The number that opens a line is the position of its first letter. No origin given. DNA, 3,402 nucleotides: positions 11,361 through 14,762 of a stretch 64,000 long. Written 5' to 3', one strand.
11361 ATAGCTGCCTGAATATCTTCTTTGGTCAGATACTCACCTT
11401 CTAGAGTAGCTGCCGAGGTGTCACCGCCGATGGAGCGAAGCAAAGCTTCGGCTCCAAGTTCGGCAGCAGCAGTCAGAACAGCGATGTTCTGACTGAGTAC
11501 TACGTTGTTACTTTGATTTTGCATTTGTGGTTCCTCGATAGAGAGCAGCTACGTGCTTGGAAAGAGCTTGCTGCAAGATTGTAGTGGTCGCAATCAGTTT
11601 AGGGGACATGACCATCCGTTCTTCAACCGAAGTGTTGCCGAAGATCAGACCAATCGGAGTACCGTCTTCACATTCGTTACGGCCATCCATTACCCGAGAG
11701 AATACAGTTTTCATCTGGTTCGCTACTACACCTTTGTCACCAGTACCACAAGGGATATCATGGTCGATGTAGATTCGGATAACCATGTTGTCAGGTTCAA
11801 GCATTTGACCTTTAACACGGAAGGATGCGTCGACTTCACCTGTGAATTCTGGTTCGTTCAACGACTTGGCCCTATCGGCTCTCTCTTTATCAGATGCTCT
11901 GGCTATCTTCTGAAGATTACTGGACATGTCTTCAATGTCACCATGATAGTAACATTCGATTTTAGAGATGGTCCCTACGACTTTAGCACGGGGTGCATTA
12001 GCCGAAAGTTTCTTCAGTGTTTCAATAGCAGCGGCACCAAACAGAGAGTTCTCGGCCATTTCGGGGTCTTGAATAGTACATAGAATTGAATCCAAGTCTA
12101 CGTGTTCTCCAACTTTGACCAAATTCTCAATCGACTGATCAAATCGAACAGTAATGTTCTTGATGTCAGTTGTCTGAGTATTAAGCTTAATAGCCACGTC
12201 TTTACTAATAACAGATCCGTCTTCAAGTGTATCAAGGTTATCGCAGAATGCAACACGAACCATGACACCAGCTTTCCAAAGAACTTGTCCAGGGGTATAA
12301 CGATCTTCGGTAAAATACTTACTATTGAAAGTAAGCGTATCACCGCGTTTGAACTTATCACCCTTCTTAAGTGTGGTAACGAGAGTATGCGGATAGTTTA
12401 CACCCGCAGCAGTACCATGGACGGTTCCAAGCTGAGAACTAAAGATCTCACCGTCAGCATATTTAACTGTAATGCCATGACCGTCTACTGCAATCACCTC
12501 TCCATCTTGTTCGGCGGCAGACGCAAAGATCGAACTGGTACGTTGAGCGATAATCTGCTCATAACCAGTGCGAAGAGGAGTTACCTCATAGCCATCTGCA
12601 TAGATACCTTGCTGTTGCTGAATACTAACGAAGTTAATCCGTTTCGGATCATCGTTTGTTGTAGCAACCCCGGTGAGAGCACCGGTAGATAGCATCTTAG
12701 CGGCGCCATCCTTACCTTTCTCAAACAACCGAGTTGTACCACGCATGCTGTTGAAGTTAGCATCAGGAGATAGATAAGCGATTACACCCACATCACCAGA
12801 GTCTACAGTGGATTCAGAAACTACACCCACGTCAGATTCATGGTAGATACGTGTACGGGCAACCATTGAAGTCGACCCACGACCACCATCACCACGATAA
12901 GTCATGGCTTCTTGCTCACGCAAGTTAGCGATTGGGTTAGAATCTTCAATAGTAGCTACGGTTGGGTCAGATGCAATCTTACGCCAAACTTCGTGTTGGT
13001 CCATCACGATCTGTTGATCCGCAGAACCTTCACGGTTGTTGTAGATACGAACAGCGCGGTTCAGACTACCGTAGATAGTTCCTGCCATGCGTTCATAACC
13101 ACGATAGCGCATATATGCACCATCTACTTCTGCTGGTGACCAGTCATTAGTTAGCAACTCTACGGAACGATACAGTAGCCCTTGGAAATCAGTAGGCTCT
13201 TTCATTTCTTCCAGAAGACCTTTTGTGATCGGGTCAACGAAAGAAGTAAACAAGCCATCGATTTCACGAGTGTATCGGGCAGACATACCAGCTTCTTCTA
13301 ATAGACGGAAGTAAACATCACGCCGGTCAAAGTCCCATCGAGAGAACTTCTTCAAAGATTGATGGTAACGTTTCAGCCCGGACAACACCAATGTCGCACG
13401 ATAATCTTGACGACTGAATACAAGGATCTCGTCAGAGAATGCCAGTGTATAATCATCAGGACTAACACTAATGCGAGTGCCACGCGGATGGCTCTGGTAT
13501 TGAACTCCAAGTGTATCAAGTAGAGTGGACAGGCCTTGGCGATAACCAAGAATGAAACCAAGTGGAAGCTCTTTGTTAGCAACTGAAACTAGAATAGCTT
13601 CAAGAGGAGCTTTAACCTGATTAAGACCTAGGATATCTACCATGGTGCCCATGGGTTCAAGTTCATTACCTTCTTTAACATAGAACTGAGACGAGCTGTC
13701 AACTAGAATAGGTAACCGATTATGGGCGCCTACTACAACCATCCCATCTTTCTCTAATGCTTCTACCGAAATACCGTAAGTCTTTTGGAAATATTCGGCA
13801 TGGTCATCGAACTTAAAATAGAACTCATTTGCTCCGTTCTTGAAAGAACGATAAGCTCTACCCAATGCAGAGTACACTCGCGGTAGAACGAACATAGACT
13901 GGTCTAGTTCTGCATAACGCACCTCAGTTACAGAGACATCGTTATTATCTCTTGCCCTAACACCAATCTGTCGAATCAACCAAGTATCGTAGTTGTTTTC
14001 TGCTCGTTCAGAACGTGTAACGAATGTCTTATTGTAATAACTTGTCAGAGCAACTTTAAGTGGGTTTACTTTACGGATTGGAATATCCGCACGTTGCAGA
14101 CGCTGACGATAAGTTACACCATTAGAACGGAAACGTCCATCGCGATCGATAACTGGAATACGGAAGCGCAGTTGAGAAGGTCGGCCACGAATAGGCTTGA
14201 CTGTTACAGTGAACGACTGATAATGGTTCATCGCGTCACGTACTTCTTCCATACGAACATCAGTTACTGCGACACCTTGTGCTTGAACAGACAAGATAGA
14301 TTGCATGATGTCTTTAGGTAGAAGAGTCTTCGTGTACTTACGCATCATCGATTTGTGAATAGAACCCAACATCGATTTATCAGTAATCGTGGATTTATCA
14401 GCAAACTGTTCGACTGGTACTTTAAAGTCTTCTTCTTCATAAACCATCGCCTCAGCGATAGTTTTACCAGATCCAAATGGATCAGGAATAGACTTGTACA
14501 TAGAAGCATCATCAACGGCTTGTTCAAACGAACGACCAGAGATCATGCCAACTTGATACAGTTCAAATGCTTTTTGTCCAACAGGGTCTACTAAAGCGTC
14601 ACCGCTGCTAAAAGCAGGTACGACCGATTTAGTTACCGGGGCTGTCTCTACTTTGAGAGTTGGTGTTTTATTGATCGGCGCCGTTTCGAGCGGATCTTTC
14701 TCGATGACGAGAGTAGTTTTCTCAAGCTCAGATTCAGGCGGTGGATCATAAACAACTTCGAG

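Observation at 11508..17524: Split multisubunit-type RNA polymerase: a beta-prime N-terminal fragment (Zn finger deleted) and a beta C-terminal-like fragment encoded as two coupled genes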

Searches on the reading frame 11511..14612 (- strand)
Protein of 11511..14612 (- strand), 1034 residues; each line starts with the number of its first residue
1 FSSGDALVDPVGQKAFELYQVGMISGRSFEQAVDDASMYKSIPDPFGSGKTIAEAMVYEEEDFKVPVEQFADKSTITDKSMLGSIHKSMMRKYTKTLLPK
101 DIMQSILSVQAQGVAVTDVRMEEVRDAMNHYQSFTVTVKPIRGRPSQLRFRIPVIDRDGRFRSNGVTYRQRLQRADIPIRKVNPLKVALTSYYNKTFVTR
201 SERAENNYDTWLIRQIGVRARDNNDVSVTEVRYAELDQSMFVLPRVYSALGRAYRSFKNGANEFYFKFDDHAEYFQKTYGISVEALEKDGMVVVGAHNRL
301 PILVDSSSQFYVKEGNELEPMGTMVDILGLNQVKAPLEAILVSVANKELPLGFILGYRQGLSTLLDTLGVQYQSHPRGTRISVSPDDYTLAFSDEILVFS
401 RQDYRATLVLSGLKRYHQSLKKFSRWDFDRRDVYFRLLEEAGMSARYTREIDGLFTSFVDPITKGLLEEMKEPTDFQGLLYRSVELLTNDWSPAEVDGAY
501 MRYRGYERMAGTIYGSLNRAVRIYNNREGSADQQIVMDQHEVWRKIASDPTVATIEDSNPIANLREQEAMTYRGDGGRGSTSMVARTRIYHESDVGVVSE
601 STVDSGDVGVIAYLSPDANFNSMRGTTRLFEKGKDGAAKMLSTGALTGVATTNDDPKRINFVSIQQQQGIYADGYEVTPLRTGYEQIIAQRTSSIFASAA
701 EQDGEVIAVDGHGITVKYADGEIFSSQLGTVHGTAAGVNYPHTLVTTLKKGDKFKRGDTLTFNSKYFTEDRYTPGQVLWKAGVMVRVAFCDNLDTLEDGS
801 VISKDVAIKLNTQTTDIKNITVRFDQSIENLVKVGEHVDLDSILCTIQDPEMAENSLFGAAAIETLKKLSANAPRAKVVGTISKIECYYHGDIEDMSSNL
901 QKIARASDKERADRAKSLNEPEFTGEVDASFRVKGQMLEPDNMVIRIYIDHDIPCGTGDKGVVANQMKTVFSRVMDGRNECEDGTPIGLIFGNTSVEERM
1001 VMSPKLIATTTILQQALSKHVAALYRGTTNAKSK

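Call 58: predict_structure(alignment_id=A4)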
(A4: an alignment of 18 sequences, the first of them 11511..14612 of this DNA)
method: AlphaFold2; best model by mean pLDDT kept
length: 1034 residues; sequences in the alignment: 18
mean_pLDDT: 81.4   pTM: 0.77
mean pLDDT of the five models: 81.4, 81.3, 80.9, 80.0, 74.9
residues with pLDDT >= 90: 290; 70-90: 571; 50-70: 128; < 50: 45
segments of 3 or more residues with pLDDT < 50: 571-588, 600-608, 853-859, 872-876, 1031-1034
pLDDT, mean of each block of 10 residues (from residue 1): 77 87 86 91 89 89 81 72 79 90 93 92 85 93 89 86 83 84 90 92 89 90 84 84 88 91 92 91 83 91 91 88 88 88 91 93 90 88 85 92 89 88 90 88 85 90 90 93 91 75 88 93 76 81 85 81 68 37 41 57 46 71 83 72 70 61 68 82 81 86 91 90 90 81 92 91 92 86 78 73 87 88 85 83 76 49 54 53 90 87 89 86 82 78 91 82 66 79 81 62 53 60 60 43
secondary structure, 60 per line:
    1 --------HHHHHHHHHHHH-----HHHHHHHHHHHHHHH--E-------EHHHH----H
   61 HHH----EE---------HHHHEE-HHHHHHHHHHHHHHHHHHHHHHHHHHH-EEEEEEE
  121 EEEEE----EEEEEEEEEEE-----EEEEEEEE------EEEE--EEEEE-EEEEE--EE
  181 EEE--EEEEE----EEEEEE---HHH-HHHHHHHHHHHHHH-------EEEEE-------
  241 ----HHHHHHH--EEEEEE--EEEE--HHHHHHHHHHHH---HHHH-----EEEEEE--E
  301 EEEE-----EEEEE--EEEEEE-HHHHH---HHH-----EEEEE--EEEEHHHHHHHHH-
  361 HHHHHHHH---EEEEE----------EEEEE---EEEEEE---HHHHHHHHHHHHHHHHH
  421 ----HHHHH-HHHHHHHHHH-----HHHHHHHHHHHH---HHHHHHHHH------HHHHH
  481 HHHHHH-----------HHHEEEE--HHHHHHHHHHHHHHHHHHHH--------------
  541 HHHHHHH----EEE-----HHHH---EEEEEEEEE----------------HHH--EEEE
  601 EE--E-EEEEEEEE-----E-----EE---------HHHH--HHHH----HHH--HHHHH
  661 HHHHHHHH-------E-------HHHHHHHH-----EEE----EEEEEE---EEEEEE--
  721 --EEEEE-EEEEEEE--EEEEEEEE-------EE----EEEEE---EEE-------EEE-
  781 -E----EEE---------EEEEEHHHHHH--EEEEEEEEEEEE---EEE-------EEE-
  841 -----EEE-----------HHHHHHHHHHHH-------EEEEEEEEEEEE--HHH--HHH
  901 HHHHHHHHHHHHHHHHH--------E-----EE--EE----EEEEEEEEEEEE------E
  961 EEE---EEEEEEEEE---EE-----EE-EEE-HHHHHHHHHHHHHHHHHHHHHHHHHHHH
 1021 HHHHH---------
elements in order (helices of 4 or more, strands of 3 or more residues): H9-20 H26-40 H52-55 H60-63 H79-82 H86-112 E114-125 E130-140 E146-153 E160-163 E166-170 E172-176 E179-183 E186-190 E195-200 H208-221 E229-233 H245-251 E254-259 E262-265 H268-279 H283-286 E292-297 E300-304 E310-314 E317-322 H324-328 E340-344 E347-350 H351-359 H361-368 E372-376 E387-391 E395-400 H404-420 H425-429 H431-440 H446-457 H461-469 H476-486 E501-504 H507-526 H541-547 E552-554 H560-563 E567-575 E597-602 E607-614 H637-640 H643-646 H656-668 H684-691 E697-699 E704-709 E713-718 E723-727 E729-735 E738-745 E759-763 E767-769 E777-779 E787-789 E799-803 H804-809 E812-823 E827-829 E837-839 E846-848 H860-871 E879-890 H898-917 E942-953 E960-963 E967-975 E989-991 H993-1025
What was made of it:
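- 11610..11795 (-): First half of the beta double-psi barrel (residues about 1359-1420). It includes K1379 (GDK; codon 11733-11735) and K1387 (NQMK; codon 11709-11711). After this segment the model shows only one long helix before the stop (call 58).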

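Call 60: fold_search(model_id=the predicted structure, library=pdb)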
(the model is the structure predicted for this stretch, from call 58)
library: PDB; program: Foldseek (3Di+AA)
matches with E <= 10: 976; with E <= 0.001: 442
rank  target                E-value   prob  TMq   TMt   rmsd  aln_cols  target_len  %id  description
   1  7ubn_C                5.1e-27  1.00  0.45  0.36  13.8      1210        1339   13  Transcription antitermination complex: NusA-containing "engaged" Qlambda-loading complex (released 2022-09-28)
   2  8hkc_C                6.2e-27  1.00  0.46  0.41  11.8      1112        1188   14  Cryo-EM structure of E. coli RNAP sigma32 complex (released 2023-05-31)
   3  4oin_C                5.2e-26  1.00  0.49  0.46  10.6      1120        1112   13  Crystal structure of Thermus thermophilus transcription initiation complex soaked with GE23077 (released 2014-05-07)
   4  8to8_I                5.4e-26  1.00  0.46  0.37  13.3      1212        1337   13  Escherichia coli RNA polymerase unwinding intermediate (I1b) at the lambda PR promoter (released 2024-07-03)
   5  9ujp_C                1.1e-25  1.00  0.48  0.45  10.1      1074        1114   14  CryoEM structure of the T.thermophilus transcription initiation complex in the presence of Up4A (released 2025-10-22)
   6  8to6_I                1.4e-25  1.00  0.49  0.39  15.3      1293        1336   13  Escherichia coli RNA polymerase unwinding intermediate (I1d) at the lambda PR promoter (released 2024-07-03)
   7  4mq9_C                1.7e-25  1.00  0.49  0.47  10.3      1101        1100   13  Crystal structure of Thermus thermophilus RNA polymerase holoenzyme in complex with GE23077 (released 2014-05-07)
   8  8w8o_C                1.9e-25  1.00  0.50  0.47  10.2      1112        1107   13  Thermus thermophilus initiation complex in the half-translocated state (released 2024-07-24)
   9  6jbq_C                2.1e-25  1.00  0.44  0.36  15.8      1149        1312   14  CryoEM structure of Escherichia coli sigmaE transcription initiation complex containing 5nt of RNA (released 2019-05-29)
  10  8ph9_I                2.7e-25  1.00  0.46  0.37  14.4      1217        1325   13  E. coli RNA polymerase paused at ops site (non-complementary scaffold) (released 2024-04-24)
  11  5d4d_C                3.1e-25  1.00  0.49  0.46  10.3      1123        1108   13  Crystal structure of Thermus thermophilus product complex for transcription initiation with NAD and CTP (released 2016-07-06)
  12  7chw_C                3.7e-25  1.00  0.46  0.37  16.6      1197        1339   13  Cryo-EM structure of an Escherichia coli RNAP-promoter open complex (RPo) (released 2020-08-12)
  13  6psq_I                4.7e-25  1.00  0.44  0.35  15.3      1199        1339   13  Escherichia coli RNA polymerase closed complex (TRPc) with TraR and rpsT P2 promoter (released 2020-03-25)
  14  9gdq_C                6.1e-25  1.00  0.48  0.39  13.3      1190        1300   13  Cryo-EM structure of Vibrio cholerae RNA polymerase Transcription Activation Complex with ToxR transcription factor an (released 2025-12-17)
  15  5uaj_C                8.8e-25  1.00  0.46  0.37  13.6      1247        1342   13  Escherichia coli RNA polymerase RpoB S531L mutant (released 2017-01-11)
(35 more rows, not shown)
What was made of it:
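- On phiKZ-type vRNAP betaN (phiKZ gp178 / SPN3US gp241; phrog_3148): Foldseek E 5e-27 to beta chains (call 60).
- Closest known: Bacterial RNA polymerase core. Same: The beta fold along nearly the whole chain (call 60).
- Checked: An AlphaFold model of residues 420-1453 aligns along nearly whole bacterial beta chains (Foldseek E 5e-27, about 1100 columns; call 60).
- AF2 model with pLDDT 81 that matches full bacterial beta chains at E 5e-27 (calls 58, 60). The fold match covers nearly whole beta chains (call 60). The sequences are extremely divergent (about 13% identity to bacterial beta in structural alignments; call 60).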

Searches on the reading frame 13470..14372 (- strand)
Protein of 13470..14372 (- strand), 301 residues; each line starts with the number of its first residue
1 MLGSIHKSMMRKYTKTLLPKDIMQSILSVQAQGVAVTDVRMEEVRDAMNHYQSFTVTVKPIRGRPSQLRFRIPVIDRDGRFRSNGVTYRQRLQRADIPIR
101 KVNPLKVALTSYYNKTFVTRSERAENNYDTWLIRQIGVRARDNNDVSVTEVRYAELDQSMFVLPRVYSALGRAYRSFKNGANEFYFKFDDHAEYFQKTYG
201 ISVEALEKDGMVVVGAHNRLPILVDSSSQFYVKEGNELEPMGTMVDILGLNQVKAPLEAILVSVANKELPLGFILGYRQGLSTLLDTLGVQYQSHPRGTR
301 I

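Call 80: search_solved_structures(query=A6, max_evalue=10, show_alignments=3)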
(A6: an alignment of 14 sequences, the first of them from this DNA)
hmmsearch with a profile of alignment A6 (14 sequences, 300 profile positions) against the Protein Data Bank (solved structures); distinct sequences matched with E-value up to 10: 2.
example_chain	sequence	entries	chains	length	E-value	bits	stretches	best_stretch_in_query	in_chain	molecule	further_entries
1s9i_A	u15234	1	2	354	0.15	14.6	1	105-139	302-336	Dual specificity mitogen-activated protein kinase kinase 2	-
3se3_B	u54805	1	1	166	0.93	11.9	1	142-214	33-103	Interferon alpha 2b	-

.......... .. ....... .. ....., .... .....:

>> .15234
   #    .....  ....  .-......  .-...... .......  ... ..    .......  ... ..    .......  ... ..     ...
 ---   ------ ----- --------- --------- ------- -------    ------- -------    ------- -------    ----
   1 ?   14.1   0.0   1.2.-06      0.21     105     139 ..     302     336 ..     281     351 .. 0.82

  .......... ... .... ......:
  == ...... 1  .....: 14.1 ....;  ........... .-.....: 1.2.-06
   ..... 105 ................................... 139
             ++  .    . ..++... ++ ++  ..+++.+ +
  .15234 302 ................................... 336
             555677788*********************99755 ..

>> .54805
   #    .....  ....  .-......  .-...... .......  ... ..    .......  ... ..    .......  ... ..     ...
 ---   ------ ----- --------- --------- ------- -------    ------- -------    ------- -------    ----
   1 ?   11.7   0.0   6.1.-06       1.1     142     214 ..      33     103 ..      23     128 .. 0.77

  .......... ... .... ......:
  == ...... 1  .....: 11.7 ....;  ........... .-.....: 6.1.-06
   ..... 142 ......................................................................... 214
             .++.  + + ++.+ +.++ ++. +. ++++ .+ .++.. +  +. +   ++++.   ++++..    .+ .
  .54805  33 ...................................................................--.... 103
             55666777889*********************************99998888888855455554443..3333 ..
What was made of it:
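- Sequence profiles of betaN residues 500-800 did not hit beta (call 80).
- Tried and rejected: No beta hit (call 80).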
